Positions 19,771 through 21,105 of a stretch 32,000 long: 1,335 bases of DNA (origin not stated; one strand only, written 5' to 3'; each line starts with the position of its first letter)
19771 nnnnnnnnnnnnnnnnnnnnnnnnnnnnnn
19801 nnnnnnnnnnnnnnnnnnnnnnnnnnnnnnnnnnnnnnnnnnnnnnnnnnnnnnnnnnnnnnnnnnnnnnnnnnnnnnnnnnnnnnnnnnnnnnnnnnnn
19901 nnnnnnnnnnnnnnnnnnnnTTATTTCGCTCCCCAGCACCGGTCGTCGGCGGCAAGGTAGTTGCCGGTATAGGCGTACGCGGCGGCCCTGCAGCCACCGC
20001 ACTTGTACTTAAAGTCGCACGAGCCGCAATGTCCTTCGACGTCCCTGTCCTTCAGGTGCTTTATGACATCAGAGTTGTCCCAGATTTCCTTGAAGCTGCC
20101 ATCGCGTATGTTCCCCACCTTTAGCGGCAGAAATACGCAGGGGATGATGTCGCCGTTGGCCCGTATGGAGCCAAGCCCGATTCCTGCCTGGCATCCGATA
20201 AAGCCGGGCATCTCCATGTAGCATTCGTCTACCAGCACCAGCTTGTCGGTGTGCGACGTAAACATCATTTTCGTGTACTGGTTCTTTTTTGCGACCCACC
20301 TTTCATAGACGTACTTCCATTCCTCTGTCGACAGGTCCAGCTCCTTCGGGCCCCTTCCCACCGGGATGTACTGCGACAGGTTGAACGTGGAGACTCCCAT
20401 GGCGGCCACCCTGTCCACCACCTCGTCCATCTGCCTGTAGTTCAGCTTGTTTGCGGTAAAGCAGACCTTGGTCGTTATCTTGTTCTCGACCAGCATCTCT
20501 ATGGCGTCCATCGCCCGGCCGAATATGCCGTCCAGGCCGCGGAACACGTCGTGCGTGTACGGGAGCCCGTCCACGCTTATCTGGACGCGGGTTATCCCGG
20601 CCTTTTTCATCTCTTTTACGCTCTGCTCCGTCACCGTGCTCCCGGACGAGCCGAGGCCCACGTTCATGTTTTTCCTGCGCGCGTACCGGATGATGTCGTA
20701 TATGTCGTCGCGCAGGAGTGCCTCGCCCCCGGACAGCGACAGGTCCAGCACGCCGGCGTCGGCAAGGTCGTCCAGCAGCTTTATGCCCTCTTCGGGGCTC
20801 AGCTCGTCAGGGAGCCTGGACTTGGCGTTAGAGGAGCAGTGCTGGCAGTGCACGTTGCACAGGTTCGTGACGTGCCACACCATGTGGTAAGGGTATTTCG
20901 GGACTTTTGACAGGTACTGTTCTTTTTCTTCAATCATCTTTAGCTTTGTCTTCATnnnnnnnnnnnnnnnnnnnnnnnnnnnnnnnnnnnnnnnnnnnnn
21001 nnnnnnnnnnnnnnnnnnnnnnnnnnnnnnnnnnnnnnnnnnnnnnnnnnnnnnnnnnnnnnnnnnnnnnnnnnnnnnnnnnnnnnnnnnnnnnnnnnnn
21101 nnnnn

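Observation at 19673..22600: Operon of two paralogous radical SAM/SPASM enzymes flanking a PqqD-like protein: a RiPP-style maturation system with no assignable product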

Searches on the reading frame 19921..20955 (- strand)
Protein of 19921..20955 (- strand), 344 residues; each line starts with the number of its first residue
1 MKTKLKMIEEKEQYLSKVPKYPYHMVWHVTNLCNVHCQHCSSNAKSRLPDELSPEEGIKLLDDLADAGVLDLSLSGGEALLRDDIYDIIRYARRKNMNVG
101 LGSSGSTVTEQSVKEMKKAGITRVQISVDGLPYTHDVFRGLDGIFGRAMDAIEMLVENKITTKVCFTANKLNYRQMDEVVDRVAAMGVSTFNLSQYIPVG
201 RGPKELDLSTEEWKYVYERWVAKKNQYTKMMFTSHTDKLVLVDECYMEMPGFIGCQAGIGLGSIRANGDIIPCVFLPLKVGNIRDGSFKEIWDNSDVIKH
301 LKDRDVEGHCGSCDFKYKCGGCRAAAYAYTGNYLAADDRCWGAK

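Call 3: search_protein_families(library=ncbifam, proteins=[window:19921-20955:-], max_evalue=0.01)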
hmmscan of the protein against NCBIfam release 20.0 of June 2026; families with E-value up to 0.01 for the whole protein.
window:19921-20955:- (344 aa): 72 families (the best 25 are shown)
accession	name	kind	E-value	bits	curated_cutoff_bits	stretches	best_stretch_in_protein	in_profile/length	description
TIGR04053.2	TIGR04053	equivalog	3e-71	240.6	395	2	20-226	5-216/366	TIGR04053 family radical SAM/SPASM domain-containing protein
TIGR04545.1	rSAM_ahbD_hemeb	equivalog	4.4e-67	226.9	500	1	26-340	3-335/339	heme b synthase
TIGR04055.1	rSAM_NirJ2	equivalog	1.5e-66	225.2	500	1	26-340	3-322/326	putative heme d1 biosynthesis radical SAM protein NirJ2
TIGR04303.1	GeoRSP_rSAM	equivalog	3.8e-59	200.9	400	1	21-341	3-325/325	GeoRSP system radical SAM/SPASM protein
TIGR04051.1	rSAM_NirJ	equivalog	1.1e-50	172.6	515.45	2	25-205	4-185/354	heme d1 biosynthesis radical SAM protein NirJ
TIGR04347.1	pseudo_SAM_Halo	equivalog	6.6e-50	170.5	525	2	12-219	28-237/390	TIGR04347 family pseudo-SAM/SPASM protein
TIGR04054.1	rSAM_NirJ1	equivalog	1.4e-49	168.8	650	1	24-341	37-381/387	putative heme d1 biosynthesis radical SAM protein NirJ1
TIGR04546.1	rSAM_ahbC_deAc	equivalog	2.3e-45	155.1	650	2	25-223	41-242/390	12,18-didecarboxysiroheme deacetylase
TIGR03962.1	mycofact_rSAM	equivalog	9.4e-43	146.7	265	1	21-338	10-328/339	mycofactocin radical SAM maturase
TIGR04133.1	rSAM_w_lipo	hypoth_equivalog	2.7e-39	135.1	425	1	24-321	25-329/350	TIGR04133 family radical SAM/SPASM protein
TIGR04103.1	rSAM_nif11_3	equivalog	1.7e-38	132.4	725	2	24-207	6-189/412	nif11-class peptide radical SAM maturase 3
NF050035.1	rSAM_WgK_link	exception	3.1e-38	131.7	650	2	20-217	6-206/367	radical SAM/SPASM peptide maturase WgkB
TIGR04340.1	rSAM_ACGX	hypoth_equivalog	1.6e-37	129.5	400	1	25-342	5-339/341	radical SAM/SPASM domain protein, ACGX system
TIGR04403.1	rSAM_skfB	equivalog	1.3e-35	123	300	1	22-307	103-381/402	sporulation killing factor system radical SAM maturase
TIGR03913.1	rad_SAM_trio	equivalog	1.4e-34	119.3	591.75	2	22-199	18-195/477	GDL motif peptide-associated radical SAM/SPASM maturase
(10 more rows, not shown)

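Call 4: search_protein_families(library=pfam, proteins=[window:19921-20955:-], max_evalue=0.1)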
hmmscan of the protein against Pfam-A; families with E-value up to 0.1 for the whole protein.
window:19921-20955:- (344 aa): 3 families
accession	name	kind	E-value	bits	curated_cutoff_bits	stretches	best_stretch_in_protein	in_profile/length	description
PF04055.27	Radical_SAM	-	3.7e-23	83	29.5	1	29-181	3-164/166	Radical SAM superfamily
PF13186.11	SPASM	-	6.8e-10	39.5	21.5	1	263-314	9-67/67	Iron-sulfur cluster-binding domain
PF13353.11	Fer4_12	-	6.5e-07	30.2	22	1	31-131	13-116/137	4Fe-4S single cluster domain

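Call 8: find_encoding_contigs(protein=window:19921-20955:-, flank=10000, max_places=6)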
Protein window:19921-20955:- (344 aa): 23 contigs read that carry it; 6 places shown.
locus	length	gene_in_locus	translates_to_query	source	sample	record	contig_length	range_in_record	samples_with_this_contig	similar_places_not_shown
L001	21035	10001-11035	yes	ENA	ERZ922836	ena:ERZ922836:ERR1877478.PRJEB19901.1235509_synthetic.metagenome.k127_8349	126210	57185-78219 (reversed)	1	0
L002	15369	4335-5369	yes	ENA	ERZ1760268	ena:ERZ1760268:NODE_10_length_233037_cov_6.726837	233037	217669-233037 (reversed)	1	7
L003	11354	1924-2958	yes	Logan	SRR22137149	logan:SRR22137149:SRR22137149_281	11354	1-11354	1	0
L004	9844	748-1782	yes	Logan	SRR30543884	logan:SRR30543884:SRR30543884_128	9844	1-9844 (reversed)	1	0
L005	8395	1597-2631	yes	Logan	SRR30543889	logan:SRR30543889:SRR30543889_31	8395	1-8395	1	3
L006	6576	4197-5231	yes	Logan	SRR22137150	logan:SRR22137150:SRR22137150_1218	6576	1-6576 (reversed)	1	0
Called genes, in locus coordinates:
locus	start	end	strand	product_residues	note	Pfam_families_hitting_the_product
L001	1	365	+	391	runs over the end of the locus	-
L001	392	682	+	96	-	PF14947:HTH_45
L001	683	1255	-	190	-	PF02390:Methyltransf_4, PF08241:Methyltransf_11 (faint), PF13649:Methyltransf_25 (weak)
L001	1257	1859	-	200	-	PF01883:FeS_assembly_P, PF05402:PqqD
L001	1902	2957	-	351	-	PF01008:IF-2B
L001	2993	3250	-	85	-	-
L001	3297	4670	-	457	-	PF01210:NAD_Gly3P_dh_N (faint), PF03721:UDPG_MGDP_dh_N, PF00984:UDPG_MGDP_dh, PF03720:UDPG_MGDP_dh_C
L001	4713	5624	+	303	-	-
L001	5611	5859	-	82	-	-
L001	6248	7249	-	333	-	PF01866:Diphthamide_syn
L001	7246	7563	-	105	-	PF13183:Fer4_8 (faint), PF00037:Fer4 (weak), PF12837:Fer4_6 (faint), PF13237:Fer4_10 (weak), PF14697:Fer4_21 (faint), PF12838:Fer4_7, PF13187:Fer4_9 (weak)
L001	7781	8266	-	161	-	PF12680:SnoaL_2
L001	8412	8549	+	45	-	-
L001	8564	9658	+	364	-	PF04055:Radical_SAM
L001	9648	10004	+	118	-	-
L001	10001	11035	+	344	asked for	PF04055:Radical_SAM, PF13353:Fer4_12 (weak), PF13186:SPASM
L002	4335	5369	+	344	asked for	PF04055:Radical_SAM, PF13353:Fer4_12 (weak), PF13186:SPASM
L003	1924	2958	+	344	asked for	PF04055:Radical_SAM, PF13353:Fer4_12 (weak), PF13186:SPASM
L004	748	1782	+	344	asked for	PF04055:Radical_SAM, PF13353:Fer4_12 (weak), PF13186:SPASM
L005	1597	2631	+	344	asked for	PF04055:Radical_SAM, PF13353:Fer4_12 (weak), PF13186:SPASM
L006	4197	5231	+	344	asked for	PF04055:Radical_SAM, PF13353:Fer4_12 (weak), PF13186:SPASM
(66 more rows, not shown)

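Call 10: find_homologous_proteins(query=window:19921-20955:-, max_evalue=1e-20)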
Query window:19921-20955:- (344 aa): 89 proteins with E <= 1e-20 among 1569 candidates.
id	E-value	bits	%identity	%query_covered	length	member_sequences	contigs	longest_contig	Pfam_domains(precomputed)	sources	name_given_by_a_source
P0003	3.3e-237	804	100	100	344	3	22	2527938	PF13186.12,PF04055.28,PF13353.12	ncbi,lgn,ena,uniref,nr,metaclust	ncbi:radical SAM/SPASM domain-containing protein [Nitrososphaera viennensis]|uniref:Radical SAM prot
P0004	1.8e-168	578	70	97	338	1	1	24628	PF13186.12,PF04055.28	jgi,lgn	jgi:radical SAM protein with 4Fe4S-binding SPASM domain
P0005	3.3e-163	561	68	99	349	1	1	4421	PF13186.12,PF04055.28,PF13353.12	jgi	jgi:AdoMet-dependent heme synthase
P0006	3.4e-99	350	46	94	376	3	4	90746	PF13186.12,PF04055.28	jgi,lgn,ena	-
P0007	7.3e-99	349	48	94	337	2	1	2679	PF13186.12,PF04055.28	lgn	-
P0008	3.7e-98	347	47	98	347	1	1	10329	PF13186.12,PF04055.28,PF13353.12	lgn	-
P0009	6.3e-98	346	46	94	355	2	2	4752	PF13186.12,PF04055.28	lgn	-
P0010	1.2e-95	338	45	94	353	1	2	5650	PF13186.12,PF04055.28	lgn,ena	-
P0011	8.6e-95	336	45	99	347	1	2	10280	PF13186.12,PF04055.28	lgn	-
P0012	9.9e-95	335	47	94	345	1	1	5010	PF13186.12,PF04055.28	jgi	jgi:radical SAM protein with 4Fe4S-binding SPASM domain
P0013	1.8e-94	335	45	94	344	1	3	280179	PF13186.12,PF04055.28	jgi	jgi:MoaA/NifB/PqqE/SkfB family radical SAM enzyme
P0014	6.0e-93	330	44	97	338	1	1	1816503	PF13186.12,PF04055.28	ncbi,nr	ncbi:MAG: radical SAM protein [Holophagaceae bacterium]|nr:radical SAM protein [Holophagaceae bacter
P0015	2.1e-92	328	46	94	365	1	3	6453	PF13186.12,PF04055.28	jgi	jgi:radical SAM protein with 4Fe4S-binding SPASM domain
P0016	3.4e-92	327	45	97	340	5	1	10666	PF13186.12,PF04055.28,PF13353.12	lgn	-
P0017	7.2e-92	326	46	94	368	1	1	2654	PF13186.12,PF04055.28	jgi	jgi:radical SAM protein with 4Fe4S-binding SPASM domain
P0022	5.0e-88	313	43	94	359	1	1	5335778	PF13186.12,PF04055.28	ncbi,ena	-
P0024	2.5e-87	311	45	95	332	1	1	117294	PF13186.12,PF04055.28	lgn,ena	-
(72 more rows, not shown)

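Call 11: find_encoding_contigs(protein=P0004, flank=6000, max_places=2)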
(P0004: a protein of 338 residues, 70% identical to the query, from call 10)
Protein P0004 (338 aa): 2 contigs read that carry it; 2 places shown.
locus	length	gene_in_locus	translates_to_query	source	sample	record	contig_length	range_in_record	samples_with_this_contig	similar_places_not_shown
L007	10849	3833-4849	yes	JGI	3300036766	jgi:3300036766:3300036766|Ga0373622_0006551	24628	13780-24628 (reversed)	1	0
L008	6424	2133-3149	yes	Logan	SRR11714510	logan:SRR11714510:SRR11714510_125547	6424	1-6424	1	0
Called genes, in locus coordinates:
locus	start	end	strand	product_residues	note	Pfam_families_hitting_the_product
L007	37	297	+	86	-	-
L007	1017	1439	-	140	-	-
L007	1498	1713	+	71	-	PF14947:HTH_45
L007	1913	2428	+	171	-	PF02136:NTF2 (weak), PF12680:SnoaL_2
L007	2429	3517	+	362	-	PF04055:Radical_SAM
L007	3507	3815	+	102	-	-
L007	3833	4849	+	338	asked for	PF04055:Radical_SAM, PF13186:SPASM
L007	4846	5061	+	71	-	-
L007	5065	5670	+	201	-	PF13489:Methyltransf_23, PF08241:Methyltransf_11, PF13649:Methyltransf_25 (weak), PF13847:Methyltransf_31 (weak)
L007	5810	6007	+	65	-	-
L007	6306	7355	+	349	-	-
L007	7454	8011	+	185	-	-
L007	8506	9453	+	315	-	-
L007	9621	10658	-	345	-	PF00294:PfkB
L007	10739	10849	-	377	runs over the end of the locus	-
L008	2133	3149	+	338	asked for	PF04055:Radical_SAM, PF13186:SPASM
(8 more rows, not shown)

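Call 12: find_encoding_contigs(protein=P0014, flank=6000, max_places=2)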
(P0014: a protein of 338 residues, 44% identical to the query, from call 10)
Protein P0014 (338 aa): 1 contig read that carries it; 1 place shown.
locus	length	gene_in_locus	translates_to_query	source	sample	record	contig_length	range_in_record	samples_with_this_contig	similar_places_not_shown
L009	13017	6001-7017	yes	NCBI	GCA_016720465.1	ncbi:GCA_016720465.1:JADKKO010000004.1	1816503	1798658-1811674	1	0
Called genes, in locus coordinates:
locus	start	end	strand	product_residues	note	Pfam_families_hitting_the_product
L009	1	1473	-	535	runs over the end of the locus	PF00171:Aldedh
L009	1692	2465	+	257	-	PF02163:Peptidase_M50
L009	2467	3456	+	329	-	PF00579:tRNA-synt_1b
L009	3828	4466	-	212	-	PF02586:SRAP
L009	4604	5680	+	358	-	PF04055:Radical_SAM, PF13186:SPASM (weak)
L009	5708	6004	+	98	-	PF05402:PqqD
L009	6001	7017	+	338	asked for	PF04055:Radical_SAM, PF13186:SPASM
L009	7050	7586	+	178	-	PF12680:SnoaL_2 (weak)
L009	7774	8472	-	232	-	PF04002:RadC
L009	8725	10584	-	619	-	PF10412:TrwB_AAD_bind, PF02534:T4SS-DNA_transf (weak), PF12696:TraG-D_C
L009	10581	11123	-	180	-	-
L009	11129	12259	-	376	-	-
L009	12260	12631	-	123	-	-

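Call 13: find_encoding_contigs(protein=P0013, flank=6000, max_places=2)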
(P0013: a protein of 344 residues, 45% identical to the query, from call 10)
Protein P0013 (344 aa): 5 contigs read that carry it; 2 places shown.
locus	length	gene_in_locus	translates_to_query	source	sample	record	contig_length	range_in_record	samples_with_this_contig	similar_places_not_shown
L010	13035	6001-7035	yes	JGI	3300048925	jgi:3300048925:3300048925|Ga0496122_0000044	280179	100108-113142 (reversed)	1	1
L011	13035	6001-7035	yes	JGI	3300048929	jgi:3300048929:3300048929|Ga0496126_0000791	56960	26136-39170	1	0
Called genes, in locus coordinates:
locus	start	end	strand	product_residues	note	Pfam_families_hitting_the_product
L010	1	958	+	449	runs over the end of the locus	PF19289:PmbA_TldD_3rd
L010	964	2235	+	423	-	PF19289:PmbA_TldD_3rd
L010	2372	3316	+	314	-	PF04055:Radical_SAM, PF13186:SPASM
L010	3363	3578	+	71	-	-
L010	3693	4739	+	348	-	PF04055:Radical_SAM, PF13186:SPASM (weak)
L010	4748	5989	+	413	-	PF05977:MFS_3, PF07690:MFS_1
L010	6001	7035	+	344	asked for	PF04055:Radical_SAM, PF13186:SPASM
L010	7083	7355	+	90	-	-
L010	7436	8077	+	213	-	PF16861:Carbam_trans_C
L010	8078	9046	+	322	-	PF02543:Carbam_trans_N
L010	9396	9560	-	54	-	-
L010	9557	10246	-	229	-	PF00072:Response_reg, PF00486:Trans_reg_C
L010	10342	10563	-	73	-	-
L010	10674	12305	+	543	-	PF03176:MMPL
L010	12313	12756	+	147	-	PF03176:MMPL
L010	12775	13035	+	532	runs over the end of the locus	PF07969:Amidohydro_3 (weak), PF01979:Amidohydro_1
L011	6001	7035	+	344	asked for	PF04055:Radical_SAM, PF13186:SPASM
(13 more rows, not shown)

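Call 14: find_encoding_contigs(protein=P0005, flank=6000, max_places=2)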
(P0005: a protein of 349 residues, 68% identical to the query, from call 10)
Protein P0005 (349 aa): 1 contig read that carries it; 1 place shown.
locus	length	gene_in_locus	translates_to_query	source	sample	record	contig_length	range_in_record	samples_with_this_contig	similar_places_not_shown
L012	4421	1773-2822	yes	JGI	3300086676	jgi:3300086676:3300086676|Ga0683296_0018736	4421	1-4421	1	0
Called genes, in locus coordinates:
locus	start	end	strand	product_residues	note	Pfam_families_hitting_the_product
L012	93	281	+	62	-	-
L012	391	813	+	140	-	PF04055:Radical_SAM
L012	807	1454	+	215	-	PF13186:SPASM (weak)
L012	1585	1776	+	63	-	-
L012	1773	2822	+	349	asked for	PF04055:Radical_SAM, PF13353:Fer4_12 (weak), PF13186:SPASM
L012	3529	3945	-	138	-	-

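Call 15: find_encoding_contigs(protein=P0006, flank=6000, max_places=2)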
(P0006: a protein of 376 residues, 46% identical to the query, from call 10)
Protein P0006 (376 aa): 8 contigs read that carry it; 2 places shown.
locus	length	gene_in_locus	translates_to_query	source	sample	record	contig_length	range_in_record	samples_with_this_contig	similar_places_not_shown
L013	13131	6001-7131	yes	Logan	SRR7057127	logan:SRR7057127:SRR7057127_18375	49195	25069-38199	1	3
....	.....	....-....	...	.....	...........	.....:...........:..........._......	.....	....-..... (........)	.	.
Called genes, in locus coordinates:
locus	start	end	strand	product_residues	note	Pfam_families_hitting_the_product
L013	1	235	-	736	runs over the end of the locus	PF04879:Molybdop_Fe4S4, PF00384:Molybdopterin, PF01568:Molydop_binding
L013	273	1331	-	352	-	-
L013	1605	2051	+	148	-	PF00027:cNMP_binding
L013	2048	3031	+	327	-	PF04405:ScdA_N, PF01814:Hemerythrin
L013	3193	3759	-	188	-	PF01814:Hemerythrin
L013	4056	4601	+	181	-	PF12680:SnoaL_2 (faint)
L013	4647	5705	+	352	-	PF04055:Radical_SAM, PF13353:Fer4_12, PF13186:SPASM (weak)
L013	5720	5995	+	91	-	-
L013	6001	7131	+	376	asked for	PF04055:Radical_SAM, PF13186:SPASM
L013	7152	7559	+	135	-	PF12681:Glyoxalase_2 (weak), PF00903:Glyoxalase (weak)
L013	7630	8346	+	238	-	PF00027:cNMP_binding, PF13545:HTH_Crp_2, PF00325:Crp (weak)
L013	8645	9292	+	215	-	PF04972:BON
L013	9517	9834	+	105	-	-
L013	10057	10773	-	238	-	PF00027:cNMP_binding, PF13545:HTH_Crp_2, PF00325:Crp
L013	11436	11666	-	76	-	-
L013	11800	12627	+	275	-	PF00512:HisKA, PF02518:HATPase_c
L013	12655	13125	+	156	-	PF09579:Spore_YtfJ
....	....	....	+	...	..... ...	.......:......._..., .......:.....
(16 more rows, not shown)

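Call 16: find_encoding_contigs(protein=P0022, flank=6000, max_places=2)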
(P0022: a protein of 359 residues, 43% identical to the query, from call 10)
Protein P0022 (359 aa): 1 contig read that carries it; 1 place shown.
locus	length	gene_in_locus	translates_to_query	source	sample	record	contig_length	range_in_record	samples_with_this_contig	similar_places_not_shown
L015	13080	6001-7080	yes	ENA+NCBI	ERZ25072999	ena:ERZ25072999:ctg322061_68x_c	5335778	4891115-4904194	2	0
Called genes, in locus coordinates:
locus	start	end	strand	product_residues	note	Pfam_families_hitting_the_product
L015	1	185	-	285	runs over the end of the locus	-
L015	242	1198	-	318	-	-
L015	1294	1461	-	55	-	-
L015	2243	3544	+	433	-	-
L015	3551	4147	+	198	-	PF13489:Methyltransf_23, PF03291:mRNA_G-N7_MeTrfase (faint), PF05724:TPMT (weak), PF02353:CMAS (weak), PF08241:Methyltransf_11, PF08242:Methyltransf_12, PF13649:Methyltransf_25, PF13847:Methyltransf_31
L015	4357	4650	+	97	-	-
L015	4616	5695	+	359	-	PF04055:Radical_SAM, PF13353:Fer4_12 (faint), PF13186:SPASM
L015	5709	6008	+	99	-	-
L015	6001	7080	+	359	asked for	PF04055:Radical_SAM, PF13186:SPASM (weak)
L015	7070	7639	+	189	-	PF12680:SnoaL_2 (faint)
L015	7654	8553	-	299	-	PF03432:Relaxase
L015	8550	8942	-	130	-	-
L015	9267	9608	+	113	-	-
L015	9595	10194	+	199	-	PF00891:Methyltransf_2 (faint), PF13847:Methyltransf_31, PF13649:Methyltransf_25, PF08241:Methyltransf_11, PF08242:Methyltransf_12 (weak)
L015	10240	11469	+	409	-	PF00872:Transposase_mut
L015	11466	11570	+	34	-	-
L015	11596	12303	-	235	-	PF01695:IstB_IS21, PF20720:nSTAND3 (weak)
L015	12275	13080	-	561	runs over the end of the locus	PF00665:rve, PF22483:Mu-transpos_C_2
